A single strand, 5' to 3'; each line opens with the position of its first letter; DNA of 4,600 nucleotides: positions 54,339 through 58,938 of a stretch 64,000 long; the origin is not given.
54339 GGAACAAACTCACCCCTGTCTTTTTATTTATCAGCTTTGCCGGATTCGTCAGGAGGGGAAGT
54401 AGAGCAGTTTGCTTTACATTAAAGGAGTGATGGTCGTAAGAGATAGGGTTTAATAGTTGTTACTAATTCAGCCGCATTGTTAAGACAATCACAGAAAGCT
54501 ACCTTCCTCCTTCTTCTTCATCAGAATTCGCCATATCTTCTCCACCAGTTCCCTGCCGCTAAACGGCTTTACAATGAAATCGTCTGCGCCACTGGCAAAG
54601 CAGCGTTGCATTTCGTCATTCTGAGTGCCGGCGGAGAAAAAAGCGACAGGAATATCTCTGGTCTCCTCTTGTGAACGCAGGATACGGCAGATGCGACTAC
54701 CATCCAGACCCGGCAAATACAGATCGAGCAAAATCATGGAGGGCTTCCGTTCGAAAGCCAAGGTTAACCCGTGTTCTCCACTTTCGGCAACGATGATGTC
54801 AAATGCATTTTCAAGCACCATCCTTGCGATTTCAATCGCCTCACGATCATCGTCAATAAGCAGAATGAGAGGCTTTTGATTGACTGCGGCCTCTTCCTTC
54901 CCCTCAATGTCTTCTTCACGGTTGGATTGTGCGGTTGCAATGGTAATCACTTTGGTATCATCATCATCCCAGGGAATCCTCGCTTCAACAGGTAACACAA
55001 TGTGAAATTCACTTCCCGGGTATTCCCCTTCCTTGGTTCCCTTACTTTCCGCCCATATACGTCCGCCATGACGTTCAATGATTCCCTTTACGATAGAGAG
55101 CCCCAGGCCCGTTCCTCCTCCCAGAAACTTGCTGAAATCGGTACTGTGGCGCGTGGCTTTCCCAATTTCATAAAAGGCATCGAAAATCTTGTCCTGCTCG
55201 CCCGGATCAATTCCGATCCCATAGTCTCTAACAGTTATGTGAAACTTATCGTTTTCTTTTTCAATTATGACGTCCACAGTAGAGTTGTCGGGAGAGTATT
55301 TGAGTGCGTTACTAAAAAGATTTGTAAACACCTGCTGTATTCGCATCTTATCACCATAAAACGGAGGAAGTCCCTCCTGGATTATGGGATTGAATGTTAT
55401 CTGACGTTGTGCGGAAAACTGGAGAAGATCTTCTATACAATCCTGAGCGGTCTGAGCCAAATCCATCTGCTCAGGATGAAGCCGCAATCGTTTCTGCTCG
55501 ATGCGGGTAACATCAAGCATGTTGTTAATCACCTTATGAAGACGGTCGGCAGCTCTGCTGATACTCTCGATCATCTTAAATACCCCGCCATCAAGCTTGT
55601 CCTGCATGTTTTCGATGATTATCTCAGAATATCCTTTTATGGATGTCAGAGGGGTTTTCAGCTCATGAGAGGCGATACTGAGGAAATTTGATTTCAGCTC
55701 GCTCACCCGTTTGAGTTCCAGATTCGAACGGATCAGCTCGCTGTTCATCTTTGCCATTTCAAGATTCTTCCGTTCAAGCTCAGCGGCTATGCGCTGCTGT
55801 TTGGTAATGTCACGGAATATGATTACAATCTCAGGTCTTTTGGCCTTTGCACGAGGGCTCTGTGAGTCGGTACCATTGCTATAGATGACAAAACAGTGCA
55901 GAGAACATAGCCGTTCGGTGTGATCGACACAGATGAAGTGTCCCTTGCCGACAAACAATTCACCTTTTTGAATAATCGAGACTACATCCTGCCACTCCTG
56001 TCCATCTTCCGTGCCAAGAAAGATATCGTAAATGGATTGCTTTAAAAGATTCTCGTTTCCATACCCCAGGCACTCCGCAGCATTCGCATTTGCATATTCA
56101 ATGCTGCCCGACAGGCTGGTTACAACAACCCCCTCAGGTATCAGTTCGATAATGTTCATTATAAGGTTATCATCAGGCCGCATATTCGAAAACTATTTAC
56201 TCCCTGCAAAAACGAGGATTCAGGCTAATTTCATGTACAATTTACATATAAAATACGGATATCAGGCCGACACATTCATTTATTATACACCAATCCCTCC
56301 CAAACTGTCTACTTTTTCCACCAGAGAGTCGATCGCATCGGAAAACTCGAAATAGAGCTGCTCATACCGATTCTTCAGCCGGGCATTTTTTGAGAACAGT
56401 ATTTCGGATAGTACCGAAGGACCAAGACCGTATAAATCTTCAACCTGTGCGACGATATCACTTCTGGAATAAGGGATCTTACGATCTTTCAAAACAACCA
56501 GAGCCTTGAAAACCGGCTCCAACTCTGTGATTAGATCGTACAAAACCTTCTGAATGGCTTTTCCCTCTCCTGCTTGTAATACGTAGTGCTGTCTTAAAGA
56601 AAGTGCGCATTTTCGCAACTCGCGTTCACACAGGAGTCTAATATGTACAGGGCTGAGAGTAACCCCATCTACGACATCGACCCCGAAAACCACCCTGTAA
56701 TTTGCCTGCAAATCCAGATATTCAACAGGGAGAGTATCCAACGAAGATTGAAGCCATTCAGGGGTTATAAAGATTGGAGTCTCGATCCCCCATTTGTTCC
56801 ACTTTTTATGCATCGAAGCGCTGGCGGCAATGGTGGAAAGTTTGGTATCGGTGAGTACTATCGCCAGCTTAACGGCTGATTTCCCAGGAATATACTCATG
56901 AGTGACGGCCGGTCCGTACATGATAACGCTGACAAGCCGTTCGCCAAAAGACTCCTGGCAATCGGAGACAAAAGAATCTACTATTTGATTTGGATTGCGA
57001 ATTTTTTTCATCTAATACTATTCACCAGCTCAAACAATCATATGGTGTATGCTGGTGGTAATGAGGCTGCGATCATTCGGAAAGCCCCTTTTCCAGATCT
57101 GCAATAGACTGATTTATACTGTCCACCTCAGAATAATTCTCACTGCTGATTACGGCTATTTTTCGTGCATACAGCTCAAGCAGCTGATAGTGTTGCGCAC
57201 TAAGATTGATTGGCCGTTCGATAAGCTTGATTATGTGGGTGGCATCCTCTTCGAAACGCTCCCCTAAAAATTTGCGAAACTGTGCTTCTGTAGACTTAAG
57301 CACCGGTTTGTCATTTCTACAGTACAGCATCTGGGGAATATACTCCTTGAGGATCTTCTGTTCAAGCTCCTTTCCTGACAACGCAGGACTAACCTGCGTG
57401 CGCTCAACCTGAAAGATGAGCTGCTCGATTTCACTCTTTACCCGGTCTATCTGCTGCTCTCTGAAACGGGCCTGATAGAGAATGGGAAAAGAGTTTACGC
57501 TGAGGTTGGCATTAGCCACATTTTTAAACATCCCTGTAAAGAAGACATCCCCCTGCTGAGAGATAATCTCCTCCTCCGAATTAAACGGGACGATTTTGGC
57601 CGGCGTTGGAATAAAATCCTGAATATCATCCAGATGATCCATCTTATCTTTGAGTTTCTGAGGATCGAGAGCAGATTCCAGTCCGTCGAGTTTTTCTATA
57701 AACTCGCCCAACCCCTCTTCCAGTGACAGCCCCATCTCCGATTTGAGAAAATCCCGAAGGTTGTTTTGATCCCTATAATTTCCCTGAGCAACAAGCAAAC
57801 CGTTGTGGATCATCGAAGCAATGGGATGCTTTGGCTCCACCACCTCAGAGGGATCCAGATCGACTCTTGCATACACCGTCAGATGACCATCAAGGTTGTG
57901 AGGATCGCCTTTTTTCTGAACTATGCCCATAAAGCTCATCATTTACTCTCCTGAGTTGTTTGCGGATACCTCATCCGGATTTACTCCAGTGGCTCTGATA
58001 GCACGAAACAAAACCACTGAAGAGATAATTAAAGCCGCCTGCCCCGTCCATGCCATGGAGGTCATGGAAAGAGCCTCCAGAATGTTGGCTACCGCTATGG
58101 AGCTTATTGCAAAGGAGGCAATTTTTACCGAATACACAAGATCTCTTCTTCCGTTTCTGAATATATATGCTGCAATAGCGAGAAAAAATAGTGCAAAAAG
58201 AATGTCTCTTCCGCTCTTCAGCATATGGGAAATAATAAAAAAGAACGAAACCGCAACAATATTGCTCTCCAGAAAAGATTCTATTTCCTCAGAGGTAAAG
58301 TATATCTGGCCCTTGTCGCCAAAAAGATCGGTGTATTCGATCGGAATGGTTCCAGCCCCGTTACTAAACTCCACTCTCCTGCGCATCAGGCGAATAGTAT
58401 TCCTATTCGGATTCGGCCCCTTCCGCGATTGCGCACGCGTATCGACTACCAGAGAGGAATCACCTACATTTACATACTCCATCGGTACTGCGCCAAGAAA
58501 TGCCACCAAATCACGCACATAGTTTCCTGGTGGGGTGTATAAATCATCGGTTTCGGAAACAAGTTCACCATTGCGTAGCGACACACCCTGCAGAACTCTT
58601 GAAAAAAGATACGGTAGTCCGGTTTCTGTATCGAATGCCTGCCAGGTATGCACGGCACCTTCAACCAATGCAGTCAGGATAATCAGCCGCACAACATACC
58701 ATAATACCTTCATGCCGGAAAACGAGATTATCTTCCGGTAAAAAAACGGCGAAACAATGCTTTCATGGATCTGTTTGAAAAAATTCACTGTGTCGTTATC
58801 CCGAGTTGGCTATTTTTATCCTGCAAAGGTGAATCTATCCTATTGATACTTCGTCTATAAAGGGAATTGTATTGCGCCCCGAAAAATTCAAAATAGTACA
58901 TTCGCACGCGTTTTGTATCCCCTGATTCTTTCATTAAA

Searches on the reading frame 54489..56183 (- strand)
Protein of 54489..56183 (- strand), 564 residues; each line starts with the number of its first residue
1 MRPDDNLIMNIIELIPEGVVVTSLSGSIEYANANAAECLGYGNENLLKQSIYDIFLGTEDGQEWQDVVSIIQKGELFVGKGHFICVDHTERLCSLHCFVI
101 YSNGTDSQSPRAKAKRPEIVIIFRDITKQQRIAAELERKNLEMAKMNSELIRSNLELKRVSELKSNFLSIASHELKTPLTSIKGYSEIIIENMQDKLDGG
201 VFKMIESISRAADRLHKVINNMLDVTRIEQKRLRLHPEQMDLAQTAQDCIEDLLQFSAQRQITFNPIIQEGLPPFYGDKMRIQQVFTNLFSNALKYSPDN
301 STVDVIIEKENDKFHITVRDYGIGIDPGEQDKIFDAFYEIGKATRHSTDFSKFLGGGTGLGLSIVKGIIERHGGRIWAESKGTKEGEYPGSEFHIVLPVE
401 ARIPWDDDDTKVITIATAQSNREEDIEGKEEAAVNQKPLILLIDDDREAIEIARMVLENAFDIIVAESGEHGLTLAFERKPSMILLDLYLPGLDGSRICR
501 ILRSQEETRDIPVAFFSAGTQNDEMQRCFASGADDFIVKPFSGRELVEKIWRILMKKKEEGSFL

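Call 78: search_protein_families(library=pfam, proteins=[window:54489-56183:-], max_evalue=0.001)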
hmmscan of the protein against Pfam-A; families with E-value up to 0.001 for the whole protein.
window:54489-56183:- (564 aa): 6 families
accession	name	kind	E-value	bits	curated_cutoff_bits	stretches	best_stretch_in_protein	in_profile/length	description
PF02518.31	HATPase_c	-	8.3e-28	97.5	26.4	1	277-400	1-110/111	Histidine kinase-, DNA gyrase B-, and HSP90-like ATPase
PF00072.30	Response_reg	-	3.3e-21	76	30.2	1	440-550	1-110/111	Response regulator receiver domain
PF00512.31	HisKA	-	1.5e-17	63.8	26.9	1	164-230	2-65/66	His Kinase A (phospho-acceptor) domain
PF13426.13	PAS_9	-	2.1e-08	34.8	27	1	16-128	1-103/103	PAS domain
PF00989.32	PAS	-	4.3e-07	30.4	22.6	1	10-102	5-98/113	PAS fold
PF08448.16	PAS_4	-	0.00026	21.6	23.1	0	14-65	3-53/110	PAS fold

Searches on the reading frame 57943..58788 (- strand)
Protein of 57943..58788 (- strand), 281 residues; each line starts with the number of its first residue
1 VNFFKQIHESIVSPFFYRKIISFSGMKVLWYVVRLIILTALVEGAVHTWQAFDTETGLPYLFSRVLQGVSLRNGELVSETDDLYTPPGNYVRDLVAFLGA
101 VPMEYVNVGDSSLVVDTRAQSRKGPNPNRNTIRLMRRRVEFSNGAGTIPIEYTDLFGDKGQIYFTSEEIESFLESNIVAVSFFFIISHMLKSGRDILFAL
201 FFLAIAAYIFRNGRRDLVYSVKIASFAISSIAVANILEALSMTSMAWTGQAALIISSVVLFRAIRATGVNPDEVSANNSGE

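Call 78: search_protein_families(library=pfam, proteins=[window:57943-58788:-], max_evalue=0.001)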
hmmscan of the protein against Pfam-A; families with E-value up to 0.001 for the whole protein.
window:57943-58788:- (281 aa): 1 family
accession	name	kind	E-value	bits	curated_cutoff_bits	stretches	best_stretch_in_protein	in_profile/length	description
PF06691.16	DUF1189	-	2.2e-08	34.4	28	1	4-263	1-243/244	Protein of unknown function (DUF1189)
